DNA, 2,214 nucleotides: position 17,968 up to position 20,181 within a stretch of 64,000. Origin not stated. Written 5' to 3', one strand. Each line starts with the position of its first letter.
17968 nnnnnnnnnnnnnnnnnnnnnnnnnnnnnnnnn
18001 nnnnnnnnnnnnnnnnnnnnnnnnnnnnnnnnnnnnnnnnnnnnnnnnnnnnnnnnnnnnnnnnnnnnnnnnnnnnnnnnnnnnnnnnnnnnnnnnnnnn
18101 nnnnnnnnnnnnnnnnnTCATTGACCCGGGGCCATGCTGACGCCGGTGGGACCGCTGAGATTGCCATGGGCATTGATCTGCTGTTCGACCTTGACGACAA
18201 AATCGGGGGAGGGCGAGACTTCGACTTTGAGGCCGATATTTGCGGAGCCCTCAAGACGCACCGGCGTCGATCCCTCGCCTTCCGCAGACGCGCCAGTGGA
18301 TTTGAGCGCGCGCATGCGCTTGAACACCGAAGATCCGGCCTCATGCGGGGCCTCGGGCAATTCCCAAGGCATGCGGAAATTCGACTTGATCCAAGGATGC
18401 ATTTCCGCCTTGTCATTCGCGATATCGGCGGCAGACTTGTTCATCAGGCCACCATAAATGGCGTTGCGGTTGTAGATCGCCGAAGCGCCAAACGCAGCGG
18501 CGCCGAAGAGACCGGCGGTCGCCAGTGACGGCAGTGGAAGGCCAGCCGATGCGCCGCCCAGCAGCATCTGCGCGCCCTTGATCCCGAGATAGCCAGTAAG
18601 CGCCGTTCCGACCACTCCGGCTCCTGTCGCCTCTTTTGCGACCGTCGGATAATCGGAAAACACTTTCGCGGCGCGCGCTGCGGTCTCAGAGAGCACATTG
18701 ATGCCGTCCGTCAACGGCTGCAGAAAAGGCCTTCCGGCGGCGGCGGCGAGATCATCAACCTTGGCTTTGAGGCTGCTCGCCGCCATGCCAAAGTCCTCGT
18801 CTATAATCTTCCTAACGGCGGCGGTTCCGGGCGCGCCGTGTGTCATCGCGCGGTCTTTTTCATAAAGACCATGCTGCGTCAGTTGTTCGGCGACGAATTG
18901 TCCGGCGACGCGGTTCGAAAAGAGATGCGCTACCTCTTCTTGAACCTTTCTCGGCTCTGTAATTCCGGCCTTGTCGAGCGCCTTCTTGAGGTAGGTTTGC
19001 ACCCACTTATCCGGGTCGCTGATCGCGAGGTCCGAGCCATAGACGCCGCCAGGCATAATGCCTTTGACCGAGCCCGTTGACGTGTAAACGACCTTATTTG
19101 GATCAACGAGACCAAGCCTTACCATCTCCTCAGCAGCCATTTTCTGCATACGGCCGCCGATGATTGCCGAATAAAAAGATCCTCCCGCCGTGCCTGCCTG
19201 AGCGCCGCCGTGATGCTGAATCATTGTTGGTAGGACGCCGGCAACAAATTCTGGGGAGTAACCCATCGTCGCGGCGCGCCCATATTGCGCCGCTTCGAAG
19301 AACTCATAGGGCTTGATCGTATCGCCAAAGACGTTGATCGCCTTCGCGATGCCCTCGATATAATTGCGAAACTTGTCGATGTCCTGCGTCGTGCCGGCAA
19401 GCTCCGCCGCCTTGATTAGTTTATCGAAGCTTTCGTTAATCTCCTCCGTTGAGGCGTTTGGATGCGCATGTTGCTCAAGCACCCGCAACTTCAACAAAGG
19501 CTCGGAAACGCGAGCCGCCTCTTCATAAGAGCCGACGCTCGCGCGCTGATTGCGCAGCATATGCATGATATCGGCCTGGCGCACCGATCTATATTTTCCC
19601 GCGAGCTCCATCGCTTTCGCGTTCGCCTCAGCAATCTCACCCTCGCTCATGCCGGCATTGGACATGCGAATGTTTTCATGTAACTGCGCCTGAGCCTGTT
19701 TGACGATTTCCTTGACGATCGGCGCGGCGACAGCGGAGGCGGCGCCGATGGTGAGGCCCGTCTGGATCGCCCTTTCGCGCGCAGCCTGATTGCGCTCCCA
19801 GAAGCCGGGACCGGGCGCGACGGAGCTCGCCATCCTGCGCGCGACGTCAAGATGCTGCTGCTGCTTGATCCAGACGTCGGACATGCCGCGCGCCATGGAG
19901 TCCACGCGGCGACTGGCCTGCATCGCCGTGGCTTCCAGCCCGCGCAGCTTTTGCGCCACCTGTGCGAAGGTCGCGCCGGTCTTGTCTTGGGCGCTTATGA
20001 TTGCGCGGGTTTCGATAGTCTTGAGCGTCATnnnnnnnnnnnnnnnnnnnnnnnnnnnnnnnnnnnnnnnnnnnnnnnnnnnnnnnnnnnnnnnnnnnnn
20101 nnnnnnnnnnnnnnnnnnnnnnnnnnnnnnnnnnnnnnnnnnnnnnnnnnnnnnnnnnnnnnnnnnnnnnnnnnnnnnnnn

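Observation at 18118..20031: Lone tape-measure protein: tail hijack or tail sabotage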

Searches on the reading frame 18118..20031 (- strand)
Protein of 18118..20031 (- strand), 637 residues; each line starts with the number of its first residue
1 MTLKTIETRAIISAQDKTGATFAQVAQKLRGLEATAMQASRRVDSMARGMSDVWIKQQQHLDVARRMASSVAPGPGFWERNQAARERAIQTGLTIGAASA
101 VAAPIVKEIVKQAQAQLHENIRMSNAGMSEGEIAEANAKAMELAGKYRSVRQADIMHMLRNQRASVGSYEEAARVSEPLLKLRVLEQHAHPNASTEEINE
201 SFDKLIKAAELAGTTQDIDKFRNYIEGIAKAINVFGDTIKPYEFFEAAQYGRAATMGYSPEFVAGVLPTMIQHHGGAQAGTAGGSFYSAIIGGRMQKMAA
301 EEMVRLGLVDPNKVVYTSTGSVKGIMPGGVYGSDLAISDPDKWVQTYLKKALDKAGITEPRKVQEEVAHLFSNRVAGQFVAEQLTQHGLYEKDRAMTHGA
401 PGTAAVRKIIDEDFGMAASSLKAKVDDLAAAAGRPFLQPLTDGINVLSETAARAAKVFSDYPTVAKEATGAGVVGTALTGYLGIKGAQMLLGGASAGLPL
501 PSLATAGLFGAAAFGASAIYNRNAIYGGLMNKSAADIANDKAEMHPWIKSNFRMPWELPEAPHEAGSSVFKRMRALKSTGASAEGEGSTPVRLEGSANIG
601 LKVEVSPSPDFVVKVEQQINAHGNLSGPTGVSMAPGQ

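Call 3: search_protein_families(library=pfam, proteins=[window:18118-20031:-], max_evalue=1)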
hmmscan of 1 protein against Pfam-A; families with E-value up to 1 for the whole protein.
window:18118-20031:- (637 aa): 0 families

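Call 4: search_protein_families(library=phrogs, proteins=[window:18118-20031:-], max_evalue=0.1)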
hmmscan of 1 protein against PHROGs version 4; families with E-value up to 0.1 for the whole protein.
window:18118-20031:- (637 aa): 0 families

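Call 7: search_protein_families(library=ncbifam, proteins=[window:18118-20031:-], max_evalue=0.1)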
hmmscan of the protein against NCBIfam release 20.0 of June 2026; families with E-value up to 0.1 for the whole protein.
window:18118-20031:- (637 aa): 2 families
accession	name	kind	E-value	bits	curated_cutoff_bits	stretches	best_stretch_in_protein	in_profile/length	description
NF041605.1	gln_syn_GlnII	equivalog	0.04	13.1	500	1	188-247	225-283/333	glutamine synthetase GlnII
NF003054.0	PRK03975.1-1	equivalog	0.053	13.5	239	0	126-174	28-76/171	putative transcriptional regulator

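Call 8: search_solved_structures(query=window:18118-20031:-, max_evalue=1)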
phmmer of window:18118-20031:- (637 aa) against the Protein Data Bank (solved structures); distinct sequences matched with E-value up to 1: 1.
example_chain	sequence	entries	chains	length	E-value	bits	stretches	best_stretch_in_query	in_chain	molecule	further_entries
4bax_A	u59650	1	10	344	0.61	11.6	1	188-241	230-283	GLUTAMINE SYNTHETASE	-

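Call 10: find_homologous_proteins(query=window:18118-20031:-, max_evalue=0.001)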
Query window:18118-20031:- (637 aa): 34 proteins with E <= 0.001 among 8000 candidates.
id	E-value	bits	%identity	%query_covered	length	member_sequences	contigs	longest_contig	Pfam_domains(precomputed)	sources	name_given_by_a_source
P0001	0.0e+0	1386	100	100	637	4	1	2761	-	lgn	-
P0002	2.4e-175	602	58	76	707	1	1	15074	-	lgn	-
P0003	2.0e-118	414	44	79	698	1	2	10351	-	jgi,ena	-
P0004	8.1e-118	412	44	76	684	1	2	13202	-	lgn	-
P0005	1.6e-117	411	53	58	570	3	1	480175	-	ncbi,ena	-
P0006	3.6e-109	384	45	72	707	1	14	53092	-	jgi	jgi:hypothetical protein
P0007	6.7e-109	383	45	71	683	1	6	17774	-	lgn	-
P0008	1.1e-108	382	45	70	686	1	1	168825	-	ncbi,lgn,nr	ncbi:MAG: hypothetical protein JWM36_3250 [Hyphomicrobiales bacterium]|nr:hypothetical protein [Hyph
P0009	2.7e-107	378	46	68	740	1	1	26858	-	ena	-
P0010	1.1e-101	359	37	100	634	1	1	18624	-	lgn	-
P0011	1.5e-95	339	37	85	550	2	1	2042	-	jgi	-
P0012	4.6e-92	327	43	71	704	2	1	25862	-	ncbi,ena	-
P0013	4.7e-92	327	39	80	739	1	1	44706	-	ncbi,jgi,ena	jgi:hypothetical protein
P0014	3.7e-89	318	39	57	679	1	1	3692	-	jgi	jgi:hypothetical protein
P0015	1.4e-83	299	36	73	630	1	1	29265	-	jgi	jgi:hypothetical protein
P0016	1.4e-81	293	39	67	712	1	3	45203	-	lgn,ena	-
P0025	2.6e-70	256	36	70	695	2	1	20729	-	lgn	-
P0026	8.1e-69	251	37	68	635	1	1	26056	-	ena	-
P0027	1.2e-65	240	37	58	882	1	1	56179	-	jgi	-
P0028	5.5e-62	228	36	57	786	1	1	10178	-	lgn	-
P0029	5.0e-60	222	33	78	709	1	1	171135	-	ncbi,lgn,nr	ncbi:MAG: hypothetical protein GC182_08530 [Rhodopseudomonas sp.]|nr:hypothetical protein [Rhodopseu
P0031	5.6e-50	188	34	51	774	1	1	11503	-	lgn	-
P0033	1.2e-48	184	28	99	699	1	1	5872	-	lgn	-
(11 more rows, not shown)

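Call 17: search_protein_families(library=phrogs, alignment_id=A1, max_evalue=0.01)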
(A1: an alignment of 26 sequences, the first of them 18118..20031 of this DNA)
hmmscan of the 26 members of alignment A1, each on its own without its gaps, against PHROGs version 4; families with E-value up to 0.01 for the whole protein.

A. member 1, window:18118-20031:- (637 aa): 0 families

B. families by the number of members that match (of 26 scanned): 10 families
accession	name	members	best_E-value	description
phrog_28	-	5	3.4e-12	tail length tape measure protein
phrog_34270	-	3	1.1e-07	tail length tape measure protein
phrog_1533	-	2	0.0001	tail length tape measure protein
phrog_10546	-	1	1.3e-07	-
phrog_2335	-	1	3.3e-05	tail length tape measure protein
phrog_16017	-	1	0.00068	-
phrog_7740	-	1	0.00076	tail length tape measure protein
phrog_167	-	1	0.00092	tail length tape measure protein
phrog_3394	-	1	0.0034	-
phrog_1535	-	1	0.0054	tail length tape measure protein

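Call 18: search_protein_families(library=pfam, alignment_id=A1, max_evalue=0.01)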
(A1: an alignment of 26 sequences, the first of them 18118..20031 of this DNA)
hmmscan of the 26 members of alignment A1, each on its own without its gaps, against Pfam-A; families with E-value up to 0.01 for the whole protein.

A. member 1, window:18118-20031:- (637 aa): 0 families

B. families by the number of members that match (of 26 scanned): 2 families
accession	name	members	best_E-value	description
PF05642.16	Sporozoite_P67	1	0.0021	Sporozoite P67 surface antigen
PF10805.13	DUF2730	1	0.0032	Protein of unknown function (DUF2730)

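Call 19: search_solved_structures(query=A1, max_evalue=10, show_alignments=2)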
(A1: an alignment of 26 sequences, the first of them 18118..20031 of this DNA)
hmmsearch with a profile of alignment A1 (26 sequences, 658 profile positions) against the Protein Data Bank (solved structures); distinct sequences matched with E-value up to 10: 9.
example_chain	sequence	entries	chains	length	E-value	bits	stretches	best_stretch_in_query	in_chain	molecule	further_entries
6w2v_A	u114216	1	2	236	0.00024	23.4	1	412-544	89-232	Junction 23 DHR14-DHR18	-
6otn_A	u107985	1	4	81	0.31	13.2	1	21-86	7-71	Tropomyosin alpha-3 chain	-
1kyw_A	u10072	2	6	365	0.35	13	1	176-222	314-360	Caffeic acid 3-O-methyltransferase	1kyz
7z8n_A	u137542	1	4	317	0.46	12.6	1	424-517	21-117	Histidine kinase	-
8tac_A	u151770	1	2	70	0.56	12.3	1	122-168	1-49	DBP48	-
7mwr_B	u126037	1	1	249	0.59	12.2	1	16-134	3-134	LHD101B4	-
5cwb_A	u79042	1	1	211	1.2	11.2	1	15-133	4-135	Designed helical repeat protein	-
9ms6_A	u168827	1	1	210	1.5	10.9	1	333-366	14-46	PWe1 endolysin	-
9k87_A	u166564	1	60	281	3.3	9.7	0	121-175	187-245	Cage-i53-Zn1-HEHE-5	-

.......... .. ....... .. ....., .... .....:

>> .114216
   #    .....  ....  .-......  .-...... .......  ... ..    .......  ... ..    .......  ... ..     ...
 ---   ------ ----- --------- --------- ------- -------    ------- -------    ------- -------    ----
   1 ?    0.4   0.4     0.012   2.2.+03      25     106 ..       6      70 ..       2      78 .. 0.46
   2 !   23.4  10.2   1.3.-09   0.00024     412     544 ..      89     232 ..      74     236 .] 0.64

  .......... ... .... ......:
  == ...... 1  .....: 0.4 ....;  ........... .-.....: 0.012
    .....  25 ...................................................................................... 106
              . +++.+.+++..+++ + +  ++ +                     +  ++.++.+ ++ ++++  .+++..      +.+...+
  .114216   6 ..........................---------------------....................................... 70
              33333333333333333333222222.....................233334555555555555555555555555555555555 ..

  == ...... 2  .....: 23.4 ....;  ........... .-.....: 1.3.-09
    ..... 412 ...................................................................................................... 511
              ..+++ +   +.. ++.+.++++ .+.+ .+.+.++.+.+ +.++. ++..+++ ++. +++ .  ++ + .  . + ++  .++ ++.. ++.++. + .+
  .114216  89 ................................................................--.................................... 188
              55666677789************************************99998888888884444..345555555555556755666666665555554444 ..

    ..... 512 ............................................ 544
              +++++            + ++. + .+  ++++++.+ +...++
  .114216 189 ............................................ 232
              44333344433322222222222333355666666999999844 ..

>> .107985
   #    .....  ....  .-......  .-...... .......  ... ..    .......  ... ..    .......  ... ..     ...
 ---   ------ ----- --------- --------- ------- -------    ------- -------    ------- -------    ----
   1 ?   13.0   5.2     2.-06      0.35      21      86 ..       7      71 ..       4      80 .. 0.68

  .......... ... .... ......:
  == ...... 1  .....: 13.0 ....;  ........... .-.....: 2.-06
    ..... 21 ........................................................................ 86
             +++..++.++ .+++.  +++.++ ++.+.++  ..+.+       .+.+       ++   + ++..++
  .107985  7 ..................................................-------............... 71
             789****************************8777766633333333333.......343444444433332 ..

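Call 20: search_protein_families(library=phrogs, proteins=[P0027, P0028, P0029, P0031, P0033, P0009, P0012, P0016, P0025, P0026], max_evalue=0.01)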
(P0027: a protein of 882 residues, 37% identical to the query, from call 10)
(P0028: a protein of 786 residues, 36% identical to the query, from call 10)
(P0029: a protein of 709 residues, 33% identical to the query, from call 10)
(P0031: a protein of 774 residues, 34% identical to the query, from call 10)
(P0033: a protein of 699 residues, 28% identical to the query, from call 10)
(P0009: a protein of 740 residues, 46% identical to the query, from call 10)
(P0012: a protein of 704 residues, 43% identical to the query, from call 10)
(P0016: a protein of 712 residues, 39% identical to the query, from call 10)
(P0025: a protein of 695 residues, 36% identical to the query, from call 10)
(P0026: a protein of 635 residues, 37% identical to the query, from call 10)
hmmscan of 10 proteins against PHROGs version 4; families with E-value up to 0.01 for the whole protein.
P0027 (882 aa): 3 families
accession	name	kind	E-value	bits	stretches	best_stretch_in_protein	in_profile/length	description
phrog_10546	-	unknown function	1.3e-07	33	1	13-159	28-174/186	-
phrog_2335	-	tail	3.3e-05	23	1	26-264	70-318/1536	tail length tape measure protein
phrog_167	-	tail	0.00092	18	1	44-415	43-409/1555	tail length tape measure protein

P0028 (786 aa): 3 families
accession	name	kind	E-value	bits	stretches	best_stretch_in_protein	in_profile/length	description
phrog_28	-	tail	3.4e-12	46.7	1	45-606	117-669/1228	tail length tape measure protein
phrog_1533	-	tail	0.00034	19.2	1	428-613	473-671/1688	tail length tape measure protein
phrog_1535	-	tail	0.0054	15.9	0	21-126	134-251/1152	tail length tape measure protein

P0029 (709 aa): 0 families

P0031 (774 aa): 2 families
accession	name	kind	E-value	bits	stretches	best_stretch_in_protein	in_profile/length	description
phrog_16017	-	unknown function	0.00068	18.5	1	8-177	30-206/1234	-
phrog_28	-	tail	0.0056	16.2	0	43-628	79-652/1228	tail length tape measure protein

P0033 (699 aa): 0 families

P0009 (740 aa): 0 families

P0012 (704 aa): 0 families

P0016 (712 aa): 0 families

P0025 (695 aa): 0 families

P0026 (635 aa): 0 families

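Call 21: search_dna_similar(query=window:18118-20031:-, collection=phages, mode=protein, max_evalue=0.001, max_rows=20)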
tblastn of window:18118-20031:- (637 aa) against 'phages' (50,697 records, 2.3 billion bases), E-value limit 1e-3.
Records with a match: 128; places in all: 128; records where one place covers at least 80% of the query: 0.
Best place of each record, by identity: <60% 128.
By first word of the organism name: Burkholderia 75; Ralstonia 50; Acidovorax 3.
By host as written in the record: Ralstonia solanacearum 43; Burkholderia pseudomallei 31; Burkholderia sp. 19; Burkholderia cenocepacia 6; Burkholderia pseudomallei BP82 3; Burkholderia gladioli 2; - 2; Burkholderia cenocepacia 7780 2; and 16 more.
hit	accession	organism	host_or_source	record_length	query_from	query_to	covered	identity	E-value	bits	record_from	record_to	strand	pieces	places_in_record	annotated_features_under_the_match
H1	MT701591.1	Burkholderia phage Mana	Burkholderia gladioli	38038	17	402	61%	24.0%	2e-14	83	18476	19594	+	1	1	tape measure protein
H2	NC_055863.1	Burkholderia phage Mana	Burkholderia gladioli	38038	17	402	61%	24.0%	2e-14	83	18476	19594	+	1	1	tail length tape measure protein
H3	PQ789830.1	Burkholderia phage vB_E188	Burkholderia sp.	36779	111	402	46%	28.1%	4e-16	89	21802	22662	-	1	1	tail length tape measure protein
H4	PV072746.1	Burkholderia phage vB_FUB61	Burkholderia sp.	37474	111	402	46%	28.1%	4e-16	89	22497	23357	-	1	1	tail length tape measure protein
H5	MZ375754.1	Burkholderia phage PK23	Burkholderia pseudomallei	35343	111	402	46%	28.1%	4e-16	89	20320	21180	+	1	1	tail length tape-measure protein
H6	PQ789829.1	Burkholderia phage vB_SBP30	Burkholderia sp.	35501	111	402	46%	28.1%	4e-16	89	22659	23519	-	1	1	tail length tape measure protein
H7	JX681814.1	Burkholderia phage phiX216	Burkholderia pseudomallei environmental ...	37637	111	402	46%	28.1%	4e-16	89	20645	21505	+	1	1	phage membrane protein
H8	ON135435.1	Burkholderia phage PhiBP82.3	Burkholderia pseudomallei BP82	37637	111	402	46%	28.1%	4e-16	89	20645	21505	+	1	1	tail length tape-measure protein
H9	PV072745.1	Burkholderia phage vB_FUB21a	Burkholderia sp.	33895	111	402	46%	28.1%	4e-16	89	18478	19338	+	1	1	tail length tape measure protein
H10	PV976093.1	Burkholderia phage vB_FUB29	Burkholderia pseudomallei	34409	111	402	46%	28.1%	4e-16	89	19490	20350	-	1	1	tail length tape measure protein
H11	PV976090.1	Burkholderia phage vB_SBP8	Burkholderia pseudomallei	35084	111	402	46%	28.1%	4e-16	89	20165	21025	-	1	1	tail length tape measure protein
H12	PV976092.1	Burkholderia phage vB_FUB21b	Burkholderia pseudomallei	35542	111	402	46%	28.1%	4e-16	89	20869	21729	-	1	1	tail length tape measure protein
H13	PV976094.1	Burkholderia phage vB_FUB5b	Burkholderia pseudomallei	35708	111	402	46%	28.1%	4e-16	89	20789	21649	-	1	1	tail length tape measure protein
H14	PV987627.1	Burkholderia phage vB_FUB26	Burkholderia pseudomallei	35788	111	402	46%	28.1%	4e-16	89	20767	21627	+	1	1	tail length tape measure protein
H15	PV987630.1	Burkholderia phage vB_FUB47b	Burkholderia pseudomallei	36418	111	402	46%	28.1%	4e-16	89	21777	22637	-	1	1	tail length tape measure protein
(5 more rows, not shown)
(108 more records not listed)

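Call 23: find_encoding_contigs(protein=P0008, flank=10000, max_places=2)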
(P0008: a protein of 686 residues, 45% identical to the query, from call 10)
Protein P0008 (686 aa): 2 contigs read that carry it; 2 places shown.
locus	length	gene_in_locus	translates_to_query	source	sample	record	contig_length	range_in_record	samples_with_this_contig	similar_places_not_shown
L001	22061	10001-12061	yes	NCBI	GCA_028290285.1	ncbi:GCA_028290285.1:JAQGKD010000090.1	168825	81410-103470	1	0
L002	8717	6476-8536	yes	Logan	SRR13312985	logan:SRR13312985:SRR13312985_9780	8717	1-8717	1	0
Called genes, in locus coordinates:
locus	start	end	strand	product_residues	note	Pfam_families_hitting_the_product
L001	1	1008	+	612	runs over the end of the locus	PF05876:GpA_ATPase, PF20454:GpA_nuclease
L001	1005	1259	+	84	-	PF02831:gpW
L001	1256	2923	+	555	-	PF05136:Phage_portal_2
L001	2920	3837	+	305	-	PF25145:NfeD1b_N, PF01343:Peptidase_S49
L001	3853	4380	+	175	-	-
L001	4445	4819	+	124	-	PF02924:HDPD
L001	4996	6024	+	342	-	PF03864:Phage_cap_E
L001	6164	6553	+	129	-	-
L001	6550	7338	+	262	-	-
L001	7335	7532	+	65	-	PF10948:DUF2635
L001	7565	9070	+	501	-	PF04984:Phage_sheath_1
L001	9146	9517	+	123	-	PF10618:Tail_tube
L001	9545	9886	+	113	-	PF10109:Phage_TAC_7 (weak)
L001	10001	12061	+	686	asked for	-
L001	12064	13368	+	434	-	PF07157:DNA_circ_N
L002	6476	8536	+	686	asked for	-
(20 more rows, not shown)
